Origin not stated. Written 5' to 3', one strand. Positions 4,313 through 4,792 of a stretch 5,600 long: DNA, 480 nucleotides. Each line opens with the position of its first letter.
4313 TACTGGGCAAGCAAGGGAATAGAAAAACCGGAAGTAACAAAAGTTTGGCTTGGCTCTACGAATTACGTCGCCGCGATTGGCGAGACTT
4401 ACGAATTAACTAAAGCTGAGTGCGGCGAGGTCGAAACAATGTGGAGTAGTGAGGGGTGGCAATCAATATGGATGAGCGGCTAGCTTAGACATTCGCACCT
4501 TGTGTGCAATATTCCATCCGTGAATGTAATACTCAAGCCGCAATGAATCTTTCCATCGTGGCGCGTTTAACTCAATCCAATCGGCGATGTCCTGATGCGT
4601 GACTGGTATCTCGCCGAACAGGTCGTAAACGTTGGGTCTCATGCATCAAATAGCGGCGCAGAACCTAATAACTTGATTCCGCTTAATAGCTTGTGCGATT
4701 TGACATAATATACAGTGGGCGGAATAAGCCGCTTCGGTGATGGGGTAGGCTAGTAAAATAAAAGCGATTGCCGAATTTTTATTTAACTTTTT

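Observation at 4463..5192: AT-rich, opposite-strand two-gene module inserted between rep and the gV-like gene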

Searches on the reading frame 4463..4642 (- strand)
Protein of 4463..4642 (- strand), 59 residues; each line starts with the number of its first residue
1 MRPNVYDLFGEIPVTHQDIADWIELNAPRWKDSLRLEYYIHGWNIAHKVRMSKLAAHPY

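Call 4: search_protein_families(library=pfam, proteins=[window:4463-4642:-], max_evalue=1)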
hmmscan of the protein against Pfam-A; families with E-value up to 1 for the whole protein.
window:4463-4642:- (59 aa): 1 family
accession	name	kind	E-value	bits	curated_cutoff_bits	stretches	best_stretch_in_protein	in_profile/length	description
PF00325.26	Crp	-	0.31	11.2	21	1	12-23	1-12/32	Bacterial regulatory proteins, crp family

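Call 5: search_protein_families(library=phrogs, proteins=[window:4463-4642:-], max_evalue=1)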
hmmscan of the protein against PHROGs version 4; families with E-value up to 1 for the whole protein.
window:4463-4642:- (59 aa): 1 family
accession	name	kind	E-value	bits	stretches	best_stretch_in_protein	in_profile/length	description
phrog_10187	-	unknown function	6.6e-05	23.7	1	14-54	91-132/178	-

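Call 9: search_dna_similar(query=window:4463-4642:-, collection=phages, mode=protein, max_rows=30, max_evalue=1)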
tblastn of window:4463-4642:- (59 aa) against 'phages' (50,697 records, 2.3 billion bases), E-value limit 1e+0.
Records with a match: 21; places in all: 21; records where one place covers at least 80% of the query: 2.
Best place of each record, by identity: <60% 21.
By first word of the organism name: Burkholderia 21.
By host as written in the record: Burkholderia pseudomallei 17; Burkholderia sp. 4.
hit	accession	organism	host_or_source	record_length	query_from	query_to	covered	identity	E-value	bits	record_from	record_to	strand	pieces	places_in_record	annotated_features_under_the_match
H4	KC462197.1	Burkholderia phage ST79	Burkholderia pseudomallei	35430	1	53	90%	31.5%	4e-1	33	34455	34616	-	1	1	hypothetical protein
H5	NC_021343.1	Burkholderia phage ST79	Burkholderia pseudomallei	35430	1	53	90%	31.5%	4e-1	33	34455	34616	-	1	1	IS21 family transposase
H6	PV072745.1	Burkholderia phage vB_FUB21a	Burkholderia sp.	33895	8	53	78%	35.0%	6e-2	35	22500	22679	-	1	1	hypothetical protein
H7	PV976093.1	Burkholderia phage vB_FUB29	Burkholderia pseudomallei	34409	8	53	78%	35.0%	6e-2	35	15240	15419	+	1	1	hypothetical protein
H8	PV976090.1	Burkholderia phage vB_SBP8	Burkholderia pseudomallei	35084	8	53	78%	35.0%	6e-2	35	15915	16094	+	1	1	hypothetical protein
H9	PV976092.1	Burkholderia phage vB_FUB21b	Burkholderia pseudomallei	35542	8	53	78%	35.0%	6e-2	35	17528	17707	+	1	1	hypothetical protein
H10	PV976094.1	Burkholderia phage vB_FUB5b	Burkholderia pseudomallei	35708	8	53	78%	35.0%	6e-2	35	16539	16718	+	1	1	hypothetical protein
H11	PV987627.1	Burkholderia phage vB_FUB26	Burkholderia pseudomallei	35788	8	53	78%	35.0%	6e-2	35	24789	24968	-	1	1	hypothetical protein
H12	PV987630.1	Burkholderia phage vB_FUB47b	Burkholderia pseudomallei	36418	8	53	78%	35.0%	6e-2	35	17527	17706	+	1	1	hypothetical protein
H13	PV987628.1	Burkholderia phage vB_FUB33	Burkholderia pseudomallei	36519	8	53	78%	35.0%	6e-2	35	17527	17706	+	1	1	hypothetical protein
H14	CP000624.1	Burkholderia phage phiE12-2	Burkholderia pseudomallei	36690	8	53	78%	35.0%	6e-2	35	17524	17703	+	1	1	gp25, conserved hypothetical protein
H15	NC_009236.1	Burkholderia phage phiE12-2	Burkholderia pseudomallei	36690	8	53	78%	35.0%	6e-2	35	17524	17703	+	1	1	gp25, conserved hypothetical protein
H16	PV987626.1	Burkholderia phage vB_FUBS2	Burkholderia pseudomallei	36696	8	53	78%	35.0%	6e-2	35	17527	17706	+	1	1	hypothetical protein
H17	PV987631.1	Burkholderia phage vB_SBP10b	Burkholderia pseudomallei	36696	8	53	78%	35.0%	6e-2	35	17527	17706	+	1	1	hypothetical protein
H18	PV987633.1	Burkholderia phage vB_SBP23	Burkholderia pseudomallei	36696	8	53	78%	35.0%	6e-2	35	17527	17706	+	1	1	hypothetical protein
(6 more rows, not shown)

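Call 11: get_annotated_region(hit=H15, flank=3000)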
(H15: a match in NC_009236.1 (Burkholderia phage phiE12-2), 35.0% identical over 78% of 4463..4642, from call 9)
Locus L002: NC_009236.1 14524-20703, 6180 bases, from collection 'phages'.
description: Burkholderia phage phiE12-2, complete genome.
organism: Burkholderia phage phiE12-2 (NCBI taxid 2881401)
taxonomy: Viruses; Duplodnaviria; Heunggongvirae; Uroviricota; Caudoviricetes; Peduoviridae; Duodecimduovirus; Duodecimduovirus phiE122
host: Burkholderia pseudomallei; source: -; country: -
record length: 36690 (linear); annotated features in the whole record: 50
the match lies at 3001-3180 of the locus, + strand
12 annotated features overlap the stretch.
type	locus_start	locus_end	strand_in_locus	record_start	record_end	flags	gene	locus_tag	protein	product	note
CDS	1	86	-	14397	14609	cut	-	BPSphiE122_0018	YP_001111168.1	gp18, hypothetical protein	-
CDS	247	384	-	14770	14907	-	-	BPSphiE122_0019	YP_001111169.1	gp19, hypothetical protein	-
CDS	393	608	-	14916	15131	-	-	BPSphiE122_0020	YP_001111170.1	gp20, hypothetical protein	-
CDS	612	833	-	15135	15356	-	-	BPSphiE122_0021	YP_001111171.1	gp21, hypothetical protein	-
CDS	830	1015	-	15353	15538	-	-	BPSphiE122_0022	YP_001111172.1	gp22, hypothetical protein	-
CDS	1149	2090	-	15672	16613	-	-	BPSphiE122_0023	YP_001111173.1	gp23, hypothetical protein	-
CDS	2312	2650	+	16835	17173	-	-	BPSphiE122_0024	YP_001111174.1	HTH DNA binding protein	-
CDS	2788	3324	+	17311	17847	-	-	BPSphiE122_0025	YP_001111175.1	gp25, conserved hypothetical protein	-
CDS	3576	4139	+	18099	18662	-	-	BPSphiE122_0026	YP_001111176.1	gp26, conserved hypothetical protein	-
CDS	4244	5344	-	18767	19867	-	-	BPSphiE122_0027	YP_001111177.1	tail protein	identified by match to protein family HMM PF05954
CDS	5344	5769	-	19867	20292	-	-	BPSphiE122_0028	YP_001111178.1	tail protein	identified by match to protein family HMM PF06995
CDS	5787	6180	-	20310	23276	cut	-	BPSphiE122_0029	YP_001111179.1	tail length tape measure protein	-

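Call 14: find_homologous_proteins(query=window:4463-4642:-, max_evalue=0.01)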
Query window:4463-4642:- (59 aa): 1 proteins with E <= 0.01 among 1 candidates.
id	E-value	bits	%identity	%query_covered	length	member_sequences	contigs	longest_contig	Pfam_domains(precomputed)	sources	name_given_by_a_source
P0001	1.2e-28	115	84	98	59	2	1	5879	-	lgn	-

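Call 15: find_encoding_contigs(protein=P0001, flank=10000)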
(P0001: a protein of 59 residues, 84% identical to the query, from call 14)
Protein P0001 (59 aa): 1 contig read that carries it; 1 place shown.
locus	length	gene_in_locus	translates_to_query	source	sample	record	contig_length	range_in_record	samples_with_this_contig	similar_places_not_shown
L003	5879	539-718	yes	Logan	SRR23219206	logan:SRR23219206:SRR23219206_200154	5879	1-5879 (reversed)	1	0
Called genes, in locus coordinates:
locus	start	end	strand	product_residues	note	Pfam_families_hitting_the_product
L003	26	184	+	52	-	-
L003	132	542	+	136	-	-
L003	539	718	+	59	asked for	-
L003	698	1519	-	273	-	PF23343:REP_ORF2-G2P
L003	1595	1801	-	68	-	-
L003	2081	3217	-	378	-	PF05707:Zot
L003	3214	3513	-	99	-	PF10734:DUF2523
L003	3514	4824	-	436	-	-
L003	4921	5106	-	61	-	PF05356:Phage_Coat_B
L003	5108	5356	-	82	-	-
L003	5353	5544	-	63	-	-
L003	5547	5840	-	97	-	-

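Call 21: search_protein_families(library=pfam, proteins=[L002:2788-3324:+, L002:2312-2650:+, L003:132-542:+, L002:3576-4139:+], max_evalue=1)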
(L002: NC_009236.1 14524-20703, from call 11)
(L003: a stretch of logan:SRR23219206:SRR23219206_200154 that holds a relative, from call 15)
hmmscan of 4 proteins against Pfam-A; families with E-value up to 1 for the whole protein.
L002:2788-3324:+ (178 aa): 7 families
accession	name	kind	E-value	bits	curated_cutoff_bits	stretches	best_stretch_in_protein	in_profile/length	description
PF13384.12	HTH_23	-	0.0014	18.9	24.6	1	16-41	12-38/50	Homeodomain-like domain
PF13560.12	HTH_31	-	0.0016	19.1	27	1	20-55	14-50/64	Helix-turn-helix domain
PF13551.12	HTH_29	-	0.003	18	28.1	1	17-41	8-33/64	Winged helix-turn helix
PF22979.2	HTH_69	-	0.0031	17.8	27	1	19-42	25-48/69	Winged helix-turn-helix domain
PF00196.25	GerE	-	0.054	13.6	23.5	1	17-41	14-38/57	Bacterial regulatory proteins, luxR family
PF08281.18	Sigma70_r4_2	-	0.062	13.4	25.7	1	19-41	25-47/54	Sigma-70, region 4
PF12728.13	HTH_17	-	0.15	12.8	27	1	21-64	2-45/51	Helix-turn-helix domain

L002:2312-2650:+ (112 aa): 7 families
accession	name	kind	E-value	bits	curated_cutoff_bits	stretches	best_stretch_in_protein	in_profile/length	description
PF12472.13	DUF3693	-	5.9e-07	29.5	21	1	64-110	1-59/60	Phage related protein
PF01381.28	HTH_3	-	5.3e-06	26.8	23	1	22-62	14-54/55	Helix-turn-helix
PF13560.12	HTH_31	-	0.011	16.5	27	1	22-60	19-58/64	Helix-turn-helix domain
PF14549.12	P22_Cro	-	0.014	15.6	30.2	1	22-37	14-29/60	DNA-binding transcriptional regulator Cro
PF17086.10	HV_small_capsid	-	0.046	14.5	25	1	11-52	24-64/77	Small capsid protein of Herpesviridae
PF12844.13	HTH_19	-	0.087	13.2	30.2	1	27-65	22-60/64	Helix-turn-helix domain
PF13384.12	HTH_23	-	0.14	12.4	24.6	0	19-40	19-40/50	Homeodomain-like domain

L003:132-542:+ (136 aa): 1 family
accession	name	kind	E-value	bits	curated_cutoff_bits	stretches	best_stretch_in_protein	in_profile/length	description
PF12472.13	DUF3693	-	0.0076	16.3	21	1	67-97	4-34/60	Phage related protein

L002:3576-4139:+ (187 aa): 1 family
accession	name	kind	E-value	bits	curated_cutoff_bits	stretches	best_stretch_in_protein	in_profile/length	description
PF02885.22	Glycos_trans_3N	-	0.14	12.3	26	0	57-81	37-61/63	Glycosyl transferase family, helical bundle domain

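Call 22: search_protein_families(library=ncbifam, proteins=[L002:2788-3324:+, window:4463-4642:-, L003:132-542:+], max_evalue=1)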
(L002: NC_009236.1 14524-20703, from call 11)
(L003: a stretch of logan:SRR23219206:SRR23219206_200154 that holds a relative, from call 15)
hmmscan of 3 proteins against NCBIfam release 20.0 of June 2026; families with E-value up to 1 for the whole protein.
L002:2788-3324:+ (178 aa): 2 families
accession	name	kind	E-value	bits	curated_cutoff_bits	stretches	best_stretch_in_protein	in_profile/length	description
NF033546.1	transpos_IS21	equivalog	0.00034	20.2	160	1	18-122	6-99/294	IS21 family transposase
NF040522.1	VC1465_fam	subfamily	0.11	12.6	70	1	20-57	9-46/111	VC1465 family Xer recombination activation factor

window:4463-4642:- (59 aa): 0 families

L003:132-542:+ (136 aa): 1 family
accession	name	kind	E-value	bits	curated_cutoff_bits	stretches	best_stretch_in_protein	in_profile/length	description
NF033571.0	motil_scm1_spiro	equivalog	0.084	11.6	150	1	76-135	270-329/401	motility-associated protein Scm1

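Call 33: find_related_loci(query=window:4463-4642:-, collection=viral_contigs, flank=6000)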
Query window:4463-4642:- (59 aa) in viral_contigs; peptide patterns used: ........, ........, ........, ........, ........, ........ (x = any residue, [..] = any of these).
13 stretches matched a pattern; 1 encode a relative of the query (tblastn E <= 1e-3); 1 distinct loci.
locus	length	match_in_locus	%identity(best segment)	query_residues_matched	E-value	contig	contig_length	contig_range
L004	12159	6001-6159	44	1-53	1e-13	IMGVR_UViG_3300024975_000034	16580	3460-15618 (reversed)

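Call 36: search_protein_representatives(alignment_id=A1)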
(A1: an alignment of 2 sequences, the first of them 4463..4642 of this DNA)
Query: 2 sequences, 59 profile positions. Proteins with E-value up to 0.001 (for the whole library): 156; up to 1e-10: 11; up to 1e-30: 1. The best 150 are listed.
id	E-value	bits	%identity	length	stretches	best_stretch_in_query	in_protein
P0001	3.1e-41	155.2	-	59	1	1-59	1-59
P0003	4.7e-13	65.0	-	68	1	1-59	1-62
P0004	3.4e-12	62.2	-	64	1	3-55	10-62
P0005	4.2e-12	61.9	-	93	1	2-55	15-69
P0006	7.8e-12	61.1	-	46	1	18-54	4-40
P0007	1.3e-11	60.3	-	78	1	4-56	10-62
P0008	3.5e-11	59.0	-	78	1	6-56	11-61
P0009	4.1e-11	58.8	-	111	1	1-54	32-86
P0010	5.4e-11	58.4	-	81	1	4-53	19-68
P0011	7.9e-11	57.8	-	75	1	1-53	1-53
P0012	9.8e-11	57.5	-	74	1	4-54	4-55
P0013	1.6e-10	56.8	-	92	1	4-55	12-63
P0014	1.7e-10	56.8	-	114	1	1-54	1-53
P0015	1.8e-10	56.7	-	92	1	3-54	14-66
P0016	3.2e-10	55.9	-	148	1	5-55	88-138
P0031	7.8e-09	51.4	-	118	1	5-55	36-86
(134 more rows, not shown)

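Call 39: find_homologous_proteins(query=A2, max_evalue=0.001)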
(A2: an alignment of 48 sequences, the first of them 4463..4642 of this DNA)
Query A2 (48 sequences) (59 aa, profile of the alignment): 505 proteins with E <= 0.001 among 7790 candidates; the best 120 are listed.
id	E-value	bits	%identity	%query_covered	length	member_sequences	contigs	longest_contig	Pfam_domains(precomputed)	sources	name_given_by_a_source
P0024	2.8e-29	119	44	85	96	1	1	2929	-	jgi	jgi:hypothetical protein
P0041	9.0e-28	114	41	86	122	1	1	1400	-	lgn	-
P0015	1.9e-27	113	45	86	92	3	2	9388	-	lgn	-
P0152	9.9e-27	111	43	86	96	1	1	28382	-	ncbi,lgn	-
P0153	1.2e-26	110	44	85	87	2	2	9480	-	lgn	-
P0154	1.5e-26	110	46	85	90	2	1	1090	-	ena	-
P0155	3.3e-26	109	47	86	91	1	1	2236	-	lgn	-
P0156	3.6e-26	109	50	85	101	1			-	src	-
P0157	4.6e-26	109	41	95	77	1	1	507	-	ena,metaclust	metaclust:\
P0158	5.8e-26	108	49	86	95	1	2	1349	-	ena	-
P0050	7.3e-26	108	45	90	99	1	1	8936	-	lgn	-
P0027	7.4e-26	108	44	85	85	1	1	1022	-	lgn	-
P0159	7.6e-26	108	46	85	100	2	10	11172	-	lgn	-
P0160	8.5e-26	108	51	90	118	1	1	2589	-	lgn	-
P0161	8.7e-26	108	46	85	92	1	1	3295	-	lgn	-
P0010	1.5e-25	107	50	81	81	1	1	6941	-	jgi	jgi:hypothetical protein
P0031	2.2e-25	106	46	95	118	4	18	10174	-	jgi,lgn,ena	jgi:anaerobic glycerol-3-phosphate dehydrogenase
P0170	1.1e-24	104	44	95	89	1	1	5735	-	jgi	-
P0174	3.3e-24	103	43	95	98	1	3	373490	-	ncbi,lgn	-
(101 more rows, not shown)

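Call 40: find_encoding_contigs(protein=P0174, flank=8000, max_places=2)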
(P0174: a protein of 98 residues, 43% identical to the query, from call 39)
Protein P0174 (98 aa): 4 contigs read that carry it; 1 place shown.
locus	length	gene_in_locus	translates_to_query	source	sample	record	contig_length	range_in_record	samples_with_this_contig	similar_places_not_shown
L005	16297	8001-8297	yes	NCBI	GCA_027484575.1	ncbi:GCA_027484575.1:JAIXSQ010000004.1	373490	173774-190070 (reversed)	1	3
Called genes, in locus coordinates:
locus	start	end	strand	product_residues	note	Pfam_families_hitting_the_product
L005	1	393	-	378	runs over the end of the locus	PF00465:Fe-ADH, PF13685:Fe-ADH_2 (weak), PF25137:ADH_Fe_C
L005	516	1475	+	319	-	PF20434:BD-FAE, PF07859:Abhydrolase_3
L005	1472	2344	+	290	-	PF13279:4HBT_2, PF03061:4HBT, PF00583:Acetyltransf_1, PF13673:Acetyltransf_10, PF08445:FR47 (weak), PF13508:Acetyltransf_7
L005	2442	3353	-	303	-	PF01571:GCV_T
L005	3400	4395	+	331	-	PF02618:YceG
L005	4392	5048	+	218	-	PF02223:Thymidylate_kin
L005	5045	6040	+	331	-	PF13177:DNA_pol3_delta2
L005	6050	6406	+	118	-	PF07238:PilZ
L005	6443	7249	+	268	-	PF01026:TatD_DNase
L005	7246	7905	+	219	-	PF12796:Ank_2, PF24521:Ank_KRIT1 (weak), PF13637:Ank_4, PF12796:Ank_2, PF13637:Ank_4, PF13857:Ank_5, PF12796:Ank_2, PF00023:Ank, +3 more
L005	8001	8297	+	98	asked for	-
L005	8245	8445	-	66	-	-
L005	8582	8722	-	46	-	-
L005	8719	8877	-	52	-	-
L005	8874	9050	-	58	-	-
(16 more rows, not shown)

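Call 41: find_encoding_contigs(protein=P0010, flank=8000, max_places=2)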
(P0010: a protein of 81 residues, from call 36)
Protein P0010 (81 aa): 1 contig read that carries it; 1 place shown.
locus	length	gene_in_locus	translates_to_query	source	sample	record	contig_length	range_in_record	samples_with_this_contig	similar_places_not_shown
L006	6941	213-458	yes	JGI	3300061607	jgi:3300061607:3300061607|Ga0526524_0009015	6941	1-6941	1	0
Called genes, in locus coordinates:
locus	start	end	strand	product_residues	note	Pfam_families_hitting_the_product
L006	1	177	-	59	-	?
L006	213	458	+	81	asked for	-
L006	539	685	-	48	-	-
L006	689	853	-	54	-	-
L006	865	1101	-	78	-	-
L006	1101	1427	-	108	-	-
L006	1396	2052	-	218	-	-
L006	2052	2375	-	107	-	-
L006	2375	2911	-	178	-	PF07484:Collar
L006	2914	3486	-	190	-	-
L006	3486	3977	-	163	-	-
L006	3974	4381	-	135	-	-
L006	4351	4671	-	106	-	-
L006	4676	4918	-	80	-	-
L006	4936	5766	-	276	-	PF18628:P2_N, PF25513:P2_C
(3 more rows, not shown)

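Call 42: find_encoding_contigs(protein=P0031, flank=8000, max_places=3)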
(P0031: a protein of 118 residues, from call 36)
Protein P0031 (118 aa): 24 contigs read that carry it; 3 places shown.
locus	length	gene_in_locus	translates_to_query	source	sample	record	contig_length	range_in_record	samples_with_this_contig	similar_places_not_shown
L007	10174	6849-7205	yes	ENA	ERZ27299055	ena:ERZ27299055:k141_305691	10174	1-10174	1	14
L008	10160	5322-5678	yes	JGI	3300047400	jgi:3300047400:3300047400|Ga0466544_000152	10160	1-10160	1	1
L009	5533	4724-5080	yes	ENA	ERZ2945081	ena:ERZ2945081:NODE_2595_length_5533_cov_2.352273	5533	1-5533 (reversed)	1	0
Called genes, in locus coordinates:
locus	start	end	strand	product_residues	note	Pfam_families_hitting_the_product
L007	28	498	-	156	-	-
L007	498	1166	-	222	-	-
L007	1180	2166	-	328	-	-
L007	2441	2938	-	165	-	-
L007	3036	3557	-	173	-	-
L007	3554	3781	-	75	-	-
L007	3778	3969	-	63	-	-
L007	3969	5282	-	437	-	PF01446:Rep_1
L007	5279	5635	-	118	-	PF24240:DUF7448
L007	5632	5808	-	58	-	-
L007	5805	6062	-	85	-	-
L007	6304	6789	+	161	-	-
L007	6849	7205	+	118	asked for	-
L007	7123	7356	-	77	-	-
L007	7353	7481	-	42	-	-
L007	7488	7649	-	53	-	-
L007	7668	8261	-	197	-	-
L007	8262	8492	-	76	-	-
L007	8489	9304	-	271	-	-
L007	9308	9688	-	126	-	-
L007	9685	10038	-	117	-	-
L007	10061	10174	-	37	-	?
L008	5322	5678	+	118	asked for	-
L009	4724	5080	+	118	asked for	-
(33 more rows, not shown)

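Call 43: find_encoding_contigs(protein=P0170, flank=8000, max_places=2)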
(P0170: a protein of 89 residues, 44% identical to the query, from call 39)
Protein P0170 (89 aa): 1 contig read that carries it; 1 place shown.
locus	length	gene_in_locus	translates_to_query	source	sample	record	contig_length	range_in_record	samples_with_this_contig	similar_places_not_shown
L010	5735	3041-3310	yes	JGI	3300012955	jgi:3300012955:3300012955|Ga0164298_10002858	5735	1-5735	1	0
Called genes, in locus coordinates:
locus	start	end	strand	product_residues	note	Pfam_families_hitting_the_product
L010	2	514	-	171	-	?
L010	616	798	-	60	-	PF05356:Phage_Coat_B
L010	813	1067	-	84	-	-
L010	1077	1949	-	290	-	PF23343:REP_ORF2-G2P, PF20199:RepSA (faint)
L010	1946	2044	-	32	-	-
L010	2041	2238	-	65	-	-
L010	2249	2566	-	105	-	PF02303:Phage_DNA_bind, PF17878:ssDBP (weak)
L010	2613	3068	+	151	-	PF01381:HTH_3 (weak), PF13560:HTH_31 (weak)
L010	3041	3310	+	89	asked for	-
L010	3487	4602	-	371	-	PF05707:Zot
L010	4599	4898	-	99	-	PF10734:DUF2523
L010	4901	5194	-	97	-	-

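Call 47: search_protein_families(library=pfam, alignment_id=A3, max_evalue=0.1)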
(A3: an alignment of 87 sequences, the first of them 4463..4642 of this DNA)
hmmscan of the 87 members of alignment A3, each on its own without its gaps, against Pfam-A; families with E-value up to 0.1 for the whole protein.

A. member 1, window:4463-4642:- (59 aa): 0 families

B. families by the number of members that match (of 87 scanned): 10 families
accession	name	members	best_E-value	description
PF24396.1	DUF7541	1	0.00042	Family of unknown function (DUF7541)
PF21545.3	T7SS_EccA1_N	1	0.0085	T7SS, ESX-1 secretion system protein EccA1, N-terminal domain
PF23844.1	NCTSP_N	1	0.03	Non-contractile tail sheath N-terminal domain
PF06445.20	GyrI-like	1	0.047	GyrI-like small molecule binding domain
PF21432.3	56B_RHH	1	0.06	56B-like, Ribbon-helix-helix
PF18407.7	GNAT_like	1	0.067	GCN5-related N-acetyltransferase like domain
PF05082.18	Rop-like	1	0.074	Rop-like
PF19329.4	KCTD11_21_C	1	0.077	BTB/POZ domain-containing protein KCTD11/21 C-terminus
PF20812.2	PM2_P3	1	0.09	Bacteriophage PM2, Viral membrane protein P3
PF13356.12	Arm-DNA-bind_3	1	0.094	Arm DNA-binding domain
